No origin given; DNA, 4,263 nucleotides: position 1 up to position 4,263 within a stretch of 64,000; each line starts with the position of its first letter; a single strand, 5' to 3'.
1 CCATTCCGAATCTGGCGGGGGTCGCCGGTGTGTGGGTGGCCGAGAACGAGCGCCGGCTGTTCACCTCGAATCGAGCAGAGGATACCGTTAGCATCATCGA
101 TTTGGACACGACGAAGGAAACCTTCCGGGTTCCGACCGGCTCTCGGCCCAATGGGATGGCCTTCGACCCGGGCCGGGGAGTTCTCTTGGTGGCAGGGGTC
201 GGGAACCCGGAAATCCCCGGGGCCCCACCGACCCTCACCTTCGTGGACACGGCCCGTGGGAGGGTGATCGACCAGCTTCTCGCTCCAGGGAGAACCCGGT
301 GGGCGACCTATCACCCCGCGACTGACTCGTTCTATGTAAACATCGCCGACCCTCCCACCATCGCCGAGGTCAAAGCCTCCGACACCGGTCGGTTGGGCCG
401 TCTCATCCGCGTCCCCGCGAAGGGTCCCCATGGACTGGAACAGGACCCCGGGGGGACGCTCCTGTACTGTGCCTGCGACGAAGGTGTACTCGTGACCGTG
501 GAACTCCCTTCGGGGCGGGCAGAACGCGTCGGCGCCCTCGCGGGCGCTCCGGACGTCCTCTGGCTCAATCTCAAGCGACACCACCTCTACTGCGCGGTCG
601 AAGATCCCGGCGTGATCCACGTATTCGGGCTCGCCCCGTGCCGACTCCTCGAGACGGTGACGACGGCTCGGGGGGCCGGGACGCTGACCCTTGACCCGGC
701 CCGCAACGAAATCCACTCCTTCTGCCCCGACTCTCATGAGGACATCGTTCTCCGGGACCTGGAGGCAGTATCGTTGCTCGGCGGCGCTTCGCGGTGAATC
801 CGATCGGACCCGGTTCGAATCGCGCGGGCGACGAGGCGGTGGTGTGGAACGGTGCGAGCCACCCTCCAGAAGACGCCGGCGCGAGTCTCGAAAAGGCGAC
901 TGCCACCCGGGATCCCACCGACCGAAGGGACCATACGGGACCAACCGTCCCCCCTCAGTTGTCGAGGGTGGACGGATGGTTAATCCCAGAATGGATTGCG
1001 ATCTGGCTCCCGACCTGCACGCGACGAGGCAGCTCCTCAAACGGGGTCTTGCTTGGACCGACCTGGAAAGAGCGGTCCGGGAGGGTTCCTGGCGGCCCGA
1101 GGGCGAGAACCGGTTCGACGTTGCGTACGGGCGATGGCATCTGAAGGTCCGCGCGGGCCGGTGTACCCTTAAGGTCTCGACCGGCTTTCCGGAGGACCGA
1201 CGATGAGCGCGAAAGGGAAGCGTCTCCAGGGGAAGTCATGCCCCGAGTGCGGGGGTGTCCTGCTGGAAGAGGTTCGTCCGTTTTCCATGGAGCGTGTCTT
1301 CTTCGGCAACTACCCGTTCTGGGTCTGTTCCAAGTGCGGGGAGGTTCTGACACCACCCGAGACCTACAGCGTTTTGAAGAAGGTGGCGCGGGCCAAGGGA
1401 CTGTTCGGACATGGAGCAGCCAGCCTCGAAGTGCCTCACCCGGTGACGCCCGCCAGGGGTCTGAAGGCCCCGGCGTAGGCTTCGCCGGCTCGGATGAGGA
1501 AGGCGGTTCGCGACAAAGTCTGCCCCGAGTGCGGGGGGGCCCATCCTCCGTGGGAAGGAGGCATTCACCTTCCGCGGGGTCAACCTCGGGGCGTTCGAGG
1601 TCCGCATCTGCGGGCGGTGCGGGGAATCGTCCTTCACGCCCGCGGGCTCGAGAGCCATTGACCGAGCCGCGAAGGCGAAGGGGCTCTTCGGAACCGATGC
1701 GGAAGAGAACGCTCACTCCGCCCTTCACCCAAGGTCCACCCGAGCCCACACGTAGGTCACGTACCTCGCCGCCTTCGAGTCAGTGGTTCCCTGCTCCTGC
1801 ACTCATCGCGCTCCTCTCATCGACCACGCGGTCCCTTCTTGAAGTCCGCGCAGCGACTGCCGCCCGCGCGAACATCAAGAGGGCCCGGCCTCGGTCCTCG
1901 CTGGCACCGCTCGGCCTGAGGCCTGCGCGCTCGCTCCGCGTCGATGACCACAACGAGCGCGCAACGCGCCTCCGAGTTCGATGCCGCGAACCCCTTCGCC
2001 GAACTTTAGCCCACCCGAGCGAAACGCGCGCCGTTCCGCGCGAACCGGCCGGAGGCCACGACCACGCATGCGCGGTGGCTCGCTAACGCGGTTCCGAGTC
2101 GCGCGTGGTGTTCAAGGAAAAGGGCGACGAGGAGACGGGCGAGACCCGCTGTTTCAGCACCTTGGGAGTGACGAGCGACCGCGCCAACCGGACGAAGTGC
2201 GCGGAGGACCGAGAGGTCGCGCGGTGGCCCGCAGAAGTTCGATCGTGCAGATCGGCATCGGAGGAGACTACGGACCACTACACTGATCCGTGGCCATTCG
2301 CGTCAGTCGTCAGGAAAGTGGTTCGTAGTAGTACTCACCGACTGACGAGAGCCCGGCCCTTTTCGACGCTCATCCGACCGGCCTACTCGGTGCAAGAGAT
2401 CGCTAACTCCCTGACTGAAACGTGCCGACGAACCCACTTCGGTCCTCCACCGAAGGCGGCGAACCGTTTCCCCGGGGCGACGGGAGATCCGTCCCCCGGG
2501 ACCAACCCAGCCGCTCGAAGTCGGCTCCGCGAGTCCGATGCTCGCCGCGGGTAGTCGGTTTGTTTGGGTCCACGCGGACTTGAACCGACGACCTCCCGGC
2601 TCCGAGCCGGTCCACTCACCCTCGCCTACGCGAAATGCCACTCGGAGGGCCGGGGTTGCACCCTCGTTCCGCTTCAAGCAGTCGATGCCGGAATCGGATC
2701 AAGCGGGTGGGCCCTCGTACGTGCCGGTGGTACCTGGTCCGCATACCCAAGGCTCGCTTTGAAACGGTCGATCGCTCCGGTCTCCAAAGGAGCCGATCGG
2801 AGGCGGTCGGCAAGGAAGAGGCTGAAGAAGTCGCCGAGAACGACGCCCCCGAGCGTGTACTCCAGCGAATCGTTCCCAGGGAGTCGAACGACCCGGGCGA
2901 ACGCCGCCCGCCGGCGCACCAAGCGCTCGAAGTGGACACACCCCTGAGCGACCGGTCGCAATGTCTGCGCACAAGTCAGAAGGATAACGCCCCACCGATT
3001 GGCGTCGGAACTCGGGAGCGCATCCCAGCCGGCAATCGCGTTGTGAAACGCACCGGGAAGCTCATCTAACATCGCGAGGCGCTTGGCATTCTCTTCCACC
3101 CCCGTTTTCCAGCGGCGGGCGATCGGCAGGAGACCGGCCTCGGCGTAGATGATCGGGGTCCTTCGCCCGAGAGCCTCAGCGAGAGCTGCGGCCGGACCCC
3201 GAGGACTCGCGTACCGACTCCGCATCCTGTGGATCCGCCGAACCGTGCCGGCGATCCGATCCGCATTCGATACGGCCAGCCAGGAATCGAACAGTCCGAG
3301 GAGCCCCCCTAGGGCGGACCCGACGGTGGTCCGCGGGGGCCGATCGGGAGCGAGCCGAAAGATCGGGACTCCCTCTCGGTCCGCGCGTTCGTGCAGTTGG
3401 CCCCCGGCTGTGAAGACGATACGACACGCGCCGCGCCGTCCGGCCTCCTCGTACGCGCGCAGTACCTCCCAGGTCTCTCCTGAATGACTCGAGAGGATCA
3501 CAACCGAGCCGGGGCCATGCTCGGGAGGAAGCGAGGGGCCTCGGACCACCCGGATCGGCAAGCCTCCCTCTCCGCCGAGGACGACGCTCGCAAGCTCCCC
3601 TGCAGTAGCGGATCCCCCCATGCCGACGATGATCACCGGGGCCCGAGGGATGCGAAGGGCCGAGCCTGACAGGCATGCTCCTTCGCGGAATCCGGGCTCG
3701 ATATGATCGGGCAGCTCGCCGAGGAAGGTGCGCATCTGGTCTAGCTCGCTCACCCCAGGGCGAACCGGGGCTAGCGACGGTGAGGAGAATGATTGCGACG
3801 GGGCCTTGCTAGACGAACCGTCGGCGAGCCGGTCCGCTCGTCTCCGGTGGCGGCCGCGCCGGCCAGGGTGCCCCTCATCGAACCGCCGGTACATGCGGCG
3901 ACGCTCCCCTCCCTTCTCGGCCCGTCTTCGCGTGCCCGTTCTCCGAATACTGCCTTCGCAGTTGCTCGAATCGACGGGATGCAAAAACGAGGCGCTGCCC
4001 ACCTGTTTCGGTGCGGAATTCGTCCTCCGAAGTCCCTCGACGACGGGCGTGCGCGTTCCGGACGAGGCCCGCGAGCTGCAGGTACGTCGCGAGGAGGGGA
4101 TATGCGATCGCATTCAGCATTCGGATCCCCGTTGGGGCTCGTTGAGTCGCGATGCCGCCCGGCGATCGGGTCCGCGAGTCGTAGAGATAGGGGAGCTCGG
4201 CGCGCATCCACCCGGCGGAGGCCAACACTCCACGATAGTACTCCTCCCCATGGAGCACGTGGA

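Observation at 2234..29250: Three direct repeats sharing the last 9 codons and stop of ABCE1, bracketing two gene islands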

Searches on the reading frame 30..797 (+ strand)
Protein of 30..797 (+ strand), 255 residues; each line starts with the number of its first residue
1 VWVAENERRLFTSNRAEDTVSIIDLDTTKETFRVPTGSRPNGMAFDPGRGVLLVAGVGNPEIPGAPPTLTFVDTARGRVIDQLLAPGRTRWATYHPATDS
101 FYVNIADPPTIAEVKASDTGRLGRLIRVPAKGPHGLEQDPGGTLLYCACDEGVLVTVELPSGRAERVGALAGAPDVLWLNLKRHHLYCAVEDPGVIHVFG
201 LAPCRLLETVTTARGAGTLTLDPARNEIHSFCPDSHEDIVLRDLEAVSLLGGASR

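Call 15: search_protein_families(library=pfam, proteins=[window:30-797:+], max_evalue=0.01)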
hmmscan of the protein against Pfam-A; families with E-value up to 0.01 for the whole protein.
window:30-797:+ (255 aa): 3 families
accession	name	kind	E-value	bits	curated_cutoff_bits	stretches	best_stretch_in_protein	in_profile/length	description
PF10282.15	Lactonase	-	0.0015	18.3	21.7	0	3-55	251-308/344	Lactonase, 7-bladed beta-propeller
PF21783.3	YNCE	-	0.0054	16.5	27.1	0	10-75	42-100/339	YNCE-like beta-propeller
PF14011.11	ESX-1_EspG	-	0.0061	16.6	27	0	65-99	201-236/245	EspG family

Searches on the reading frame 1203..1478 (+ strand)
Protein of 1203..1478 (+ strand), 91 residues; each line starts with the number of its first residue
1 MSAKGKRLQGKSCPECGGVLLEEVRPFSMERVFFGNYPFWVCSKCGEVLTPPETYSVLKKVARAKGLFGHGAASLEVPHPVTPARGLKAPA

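Call 42: find_encoding_contigs(protein=window:1203-1478:+, flank=10000, max_places=4)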
Protein window:1203-1478:+ (91 aa): 10 contigs read that carry it; 4 places shown.
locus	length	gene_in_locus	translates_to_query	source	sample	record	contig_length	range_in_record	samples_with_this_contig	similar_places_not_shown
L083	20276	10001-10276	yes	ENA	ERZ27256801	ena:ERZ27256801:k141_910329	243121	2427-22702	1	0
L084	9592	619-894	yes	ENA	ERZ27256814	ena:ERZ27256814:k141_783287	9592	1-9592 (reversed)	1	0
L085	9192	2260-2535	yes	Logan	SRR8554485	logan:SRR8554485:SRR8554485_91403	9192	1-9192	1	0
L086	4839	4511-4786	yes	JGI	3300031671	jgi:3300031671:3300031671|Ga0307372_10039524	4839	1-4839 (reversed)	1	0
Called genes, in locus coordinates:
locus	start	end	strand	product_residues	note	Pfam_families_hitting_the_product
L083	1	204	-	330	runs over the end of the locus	-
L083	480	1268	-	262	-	PF00578:AhpC-TSA, PF08534:Redoxin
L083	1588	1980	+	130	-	-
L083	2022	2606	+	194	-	-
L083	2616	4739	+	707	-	PF04945:YHS (weak), PF00122:E1-E2_ATPase, PF00702:Hydrolase, PF08282:Hydrolase_3 (faint)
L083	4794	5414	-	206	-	PF07336:ABATE, PF11706:zf-CGNR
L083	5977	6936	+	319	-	PF02423:OCD_Mu_crystall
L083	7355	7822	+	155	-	PF09828:ChrB_C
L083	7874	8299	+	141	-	PF09828:ChrB_C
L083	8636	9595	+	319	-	-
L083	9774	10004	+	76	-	-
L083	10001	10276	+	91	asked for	PF26040:Zn_ribbon_CLPX_N (faint)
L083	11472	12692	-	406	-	PF10432:bact-PGI_C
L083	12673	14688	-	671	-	PF00535:Glycos_transf_2, PF13641:Glyco_tranf_2_3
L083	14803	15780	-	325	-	-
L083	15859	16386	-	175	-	PF12840:HTH_20 (faint), PF24266:HTH_HVO_0163_N, PF12802:MarR_2 (weak), PF13412:HTH_24 (weak)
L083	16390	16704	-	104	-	-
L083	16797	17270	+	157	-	-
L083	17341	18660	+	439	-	PF09594:GT87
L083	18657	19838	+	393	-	PF13439:Glyco_transf_4, PF13579:Glyco_trans_4_4, PF20706:GT4-conflict, PF00534:Glycos_transf_1, PF13692:Glyco_trans_1_4, PF13524:Glyco_trans_1_2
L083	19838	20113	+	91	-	-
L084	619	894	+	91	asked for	PF26040:Zn_ribbon_CLPX_N (faint)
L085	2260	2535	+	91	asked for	PF26040:Zn_ribbon_CLPX_N (faint)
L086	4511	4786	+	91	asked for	PF26040:Zn_ribbon_CLPX_N (faint)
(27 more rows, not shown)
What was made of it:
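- Checked: A in ERZ27256814 and SRR8554485 (call 42).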

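Call 68: search_protein_families(library=pfam, proteins=[window:1203-1478:+], max_evalue=0.01)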
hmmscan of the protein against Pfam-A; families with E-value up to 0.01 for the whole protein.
window:1203-1478:+ (91 aa): 8 families
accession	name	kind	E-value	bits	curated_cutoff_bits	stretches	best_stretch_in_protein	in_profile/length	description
PF14149.11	YhfH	-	8.5e-05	22.8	27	0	6-22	9-25/37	YhfH-like protein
PF13453.11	Zn_ribbon_TFIIB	-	0.00028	20.6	22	0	12-21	21-30/41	Transcription factor zinc-finger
PF13248.11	Zn_ribbon_3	-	0.00089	19.1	27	0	11-18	3-10/26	zinc-ribbon domain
PF11331.13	Zn_ribbon_12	-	0.001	19.2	27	1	37-60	4-27/45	EDR4 zinc-ribbon domain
PF08271.17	Zn_Ribbon_TF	-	0.0011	18.9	29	0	41-49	21-29/43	TFIIB zinc-binding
PF24292.1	DUF7479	-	0.0022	18.5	27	0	39-52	30-43/60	Domain of unknown function (DUF7479)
PF06677.18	Auto_anti-p27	-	0.0062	17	24.1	0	4-22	9-27/40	Sjogren's syndrome/scleroderma autoantigen 1 (Autoantigen p27)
PF13005.12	zf-IS66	-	0.0096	16.8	27.3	0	11-24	2-14/46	zinc-finger binding domain of transposase IS66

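Call 72: search_protein_families(library=ncbifam, proteins=[L083:15859-16386:-, L083:16390-16704:-, L083:16797-17270:+], max_evalue=0.01)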
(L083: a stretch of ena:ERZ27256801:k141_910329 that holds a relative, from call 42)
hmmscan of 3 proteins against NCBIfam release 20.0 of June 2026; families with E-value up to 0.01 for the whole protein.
L083:15859-16386:- (175 aa): 4 families
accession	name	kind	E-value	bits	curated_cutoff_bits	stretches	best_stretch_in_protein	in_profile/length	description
NF033788.1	HTH_metalloreg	subfamily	2.2e-12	46.6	55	2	77-143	5-71/77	metalloregulator ArsR/SmtB family transcription factor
TIGR04176.1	MarR_EPS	equivalog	5.4e-06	26.4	88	0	9-57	4-52/105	MarR family EPS-associated transcriptional regulator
NF047906.1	CdPbTransRegCmtR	equivalog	6.6e-06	26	150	1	75-144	13-81/104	Cd(II)/Pb(II)-sensing metalloregulatory transcriptional regulator CmtR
NF033789.1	repress_SdpR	subfamily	3.8e-05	23.5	100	0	83-139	7-63/79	autorepressor SdpR family transcription factor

L083:16390-16704:- (104 aa): 0 families

L083:16797-17270:+ (157 aa): 0 families

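Call 73: search_protein_families(library=phrogs, proteins=[L083:15859-16386:-, L083:16390-16704:-, L083:16797-17270:+], max_evalue=0.001)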
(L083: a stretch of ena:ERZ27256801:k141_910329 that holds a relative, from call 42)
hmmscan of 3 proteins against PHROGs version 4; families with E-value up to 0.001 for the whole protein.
L083:15859-16386:- (175 aa): 0 families

L083:16390-16704:- (104 aa): 0 families

L083:16797-17270:+ (157 aa): 0 families

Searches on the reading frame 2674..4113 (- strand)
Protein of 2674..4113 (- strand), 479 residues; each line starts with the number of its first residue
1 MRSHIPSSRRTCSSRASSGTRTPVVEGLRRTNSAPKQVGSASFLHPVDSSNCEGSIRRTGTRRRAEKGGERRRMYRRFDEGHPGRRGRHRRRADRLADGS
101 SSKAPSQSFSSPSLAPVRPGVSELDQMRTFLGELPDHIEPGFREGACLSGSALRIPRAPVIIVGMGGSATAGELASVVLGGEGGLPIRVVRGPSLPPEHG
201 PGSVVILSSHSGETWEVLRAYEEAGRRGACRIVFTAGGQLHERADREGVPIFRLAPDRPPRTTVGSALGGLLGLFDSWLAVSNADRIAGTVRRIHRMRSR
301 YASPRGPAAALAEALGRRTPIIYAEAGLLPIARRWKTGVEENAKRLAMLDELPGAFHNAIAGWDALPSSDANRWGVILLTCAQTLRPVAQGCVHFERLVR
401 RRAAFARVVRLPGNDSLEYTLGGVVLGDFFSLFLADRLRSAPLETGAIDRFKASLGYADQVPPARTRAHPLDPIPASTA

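Call 15: search_protein_families(library=pfam, proteins=[window:2674-4113:-], max_evalue=0.01)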
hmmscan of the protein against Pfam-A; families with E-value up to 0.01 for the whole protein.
window:2674-4113:- (479 aa): 1 family
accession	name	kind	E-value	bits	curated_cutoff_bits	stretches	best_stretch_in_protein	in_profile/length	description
PF10432.14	bact-PGI_C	-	8.3e-23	81.4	24.5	1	307-455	4-151/151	Bacterial phospho-glucose isomerase C-terminal SIS domain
